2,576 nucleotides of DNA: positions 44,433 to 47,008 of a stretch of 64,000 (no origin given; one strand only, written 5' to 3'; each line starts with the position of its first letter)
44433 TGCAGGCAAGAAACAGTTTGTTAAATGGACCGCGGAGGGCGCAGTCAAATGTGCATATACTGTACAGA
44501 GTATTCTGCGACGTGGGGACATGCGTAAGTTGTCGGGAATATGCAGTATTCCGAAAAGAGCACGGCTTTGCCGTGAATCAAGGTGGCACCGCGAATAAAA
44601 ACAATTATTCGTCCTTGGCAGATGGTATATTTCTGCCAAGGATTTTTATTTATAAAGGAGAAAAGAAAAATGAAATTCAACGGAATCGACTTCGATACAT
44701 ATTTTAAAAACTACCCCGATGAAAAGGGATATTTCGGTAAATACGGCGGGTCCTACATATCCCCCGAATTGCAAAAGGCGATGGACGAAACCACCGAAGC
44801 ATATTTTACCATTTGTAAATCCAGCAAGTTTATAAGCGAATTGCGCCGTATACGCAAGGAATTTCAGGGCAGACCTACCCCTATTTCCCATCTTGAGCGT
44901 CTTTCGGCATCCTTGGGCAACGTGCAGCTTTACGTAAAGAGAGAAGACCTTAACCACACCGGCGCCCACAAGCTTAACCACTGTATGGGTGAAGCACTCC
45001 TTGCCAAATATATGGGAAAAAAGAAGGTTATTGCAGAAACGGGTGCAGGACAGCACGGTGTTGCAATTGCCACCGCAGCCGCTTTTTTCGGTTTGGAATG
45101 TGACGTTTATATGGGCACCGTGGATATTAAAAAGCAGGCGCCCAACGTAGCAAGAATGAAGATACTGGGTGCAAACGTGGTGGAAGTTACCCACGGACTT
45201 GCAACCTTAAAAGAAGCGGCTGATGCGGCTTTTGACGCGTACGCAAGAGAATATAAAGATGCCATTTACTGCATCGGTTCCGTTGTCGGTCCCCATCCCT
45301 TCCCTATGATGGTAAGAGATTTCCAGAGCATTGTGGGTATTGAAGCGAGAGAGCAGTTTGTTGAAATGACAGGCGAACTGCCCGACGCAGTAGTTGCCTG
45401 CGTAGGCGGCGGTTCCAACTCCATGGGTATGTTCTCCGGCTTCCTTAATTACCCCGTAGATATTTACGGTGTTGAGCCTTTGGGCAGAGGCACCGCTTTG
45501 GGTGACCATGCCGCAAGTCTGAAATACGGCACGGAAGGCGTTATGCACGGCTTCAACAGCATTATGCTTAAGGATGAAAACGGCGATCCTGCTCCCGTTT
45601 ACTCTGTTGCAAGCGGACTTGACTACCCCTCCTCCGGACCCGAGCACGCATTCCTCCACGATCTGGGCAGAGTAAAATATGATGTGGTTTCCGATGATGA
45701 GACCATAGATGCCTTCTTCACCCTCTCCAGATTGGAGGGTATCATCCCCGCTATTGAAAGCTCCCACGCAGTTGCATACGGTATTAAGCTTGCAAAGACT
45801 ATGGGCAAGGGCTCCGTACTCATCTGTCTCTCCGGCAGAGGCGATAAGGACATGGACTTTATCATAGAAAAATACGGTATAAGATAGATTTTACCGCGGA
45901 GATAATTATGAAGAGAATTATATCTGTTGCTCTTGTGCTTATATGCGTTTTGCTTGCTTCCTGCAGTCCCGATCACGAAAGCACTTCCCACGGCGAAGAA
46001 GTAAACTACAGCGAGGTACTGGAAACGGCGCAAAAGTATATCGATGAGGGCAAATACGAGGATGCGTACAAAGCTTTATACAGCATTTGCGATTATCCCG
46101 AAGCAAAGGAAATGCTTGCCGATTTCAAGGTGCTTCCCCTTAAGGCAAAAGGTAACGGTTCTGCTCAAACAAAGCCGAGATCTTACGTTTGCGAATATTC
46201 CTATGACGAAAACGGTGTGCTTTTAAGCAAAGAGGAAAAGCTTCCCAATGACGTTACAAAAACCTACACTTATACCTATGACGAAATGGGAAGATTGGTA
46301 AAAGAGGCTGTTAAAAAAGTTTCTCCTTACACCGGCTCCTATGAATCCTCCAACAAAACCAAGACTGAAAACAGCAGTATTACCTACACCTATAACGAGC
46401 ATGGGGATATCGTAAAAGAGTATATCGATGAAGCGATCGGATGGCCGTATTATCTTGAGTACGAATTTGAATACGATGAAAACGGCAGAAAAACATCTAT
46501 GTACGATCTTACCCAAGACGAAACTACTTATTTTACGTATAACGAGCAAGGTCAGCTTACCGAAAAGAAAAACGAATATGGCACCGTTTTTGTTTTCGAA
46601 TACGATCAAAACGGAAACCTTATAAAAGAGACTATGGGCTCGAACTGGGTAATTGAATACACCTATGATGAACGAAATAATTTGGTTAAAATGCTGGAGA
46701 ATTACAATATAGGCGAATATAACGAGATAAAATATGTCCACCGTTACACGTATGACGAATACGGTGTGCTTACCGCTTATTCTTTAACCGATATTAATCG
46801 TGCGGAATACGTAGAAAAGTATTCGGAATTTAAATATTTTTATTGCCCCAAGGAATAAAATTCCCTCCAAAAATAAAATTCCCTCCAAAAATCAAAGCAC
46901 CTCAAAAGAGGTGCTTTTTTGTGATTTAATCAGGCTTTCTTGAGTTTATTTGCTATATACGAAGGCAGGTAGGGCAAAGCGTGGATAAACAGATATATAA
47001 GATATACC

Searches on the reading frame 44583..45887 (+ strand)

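Call 73: search_protein_families(library=pfam, proteins=[window:44583-45887:+], max_evalue=0.00001)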
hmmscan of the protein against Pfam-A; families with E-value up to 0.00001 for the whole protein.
window:44583-45887:+ (434 aa): 1 family
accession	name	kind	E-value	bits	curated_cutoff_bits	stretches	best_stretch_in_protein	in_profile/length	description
PF00291.31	PALP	-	4.5e-39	135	35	1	95-418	4-295/295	Pyridoxal-phosphate dependent enzyme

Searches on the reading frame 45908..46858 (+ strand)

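Call 73: search_protein_families(library=pfam, proteins=[window:45908-46858:+], max_evalue=0.00001)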
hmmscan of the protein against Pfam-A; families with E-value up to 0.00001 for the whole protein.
window:45908-46858:+ (316 aa): 1 family
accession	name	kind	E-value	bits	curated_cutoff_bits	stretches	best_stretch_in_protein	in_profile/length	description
PF05593.20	RHS_repeat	-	7.1e-16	58.6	22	0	211-243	1-33/38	RHS Repeat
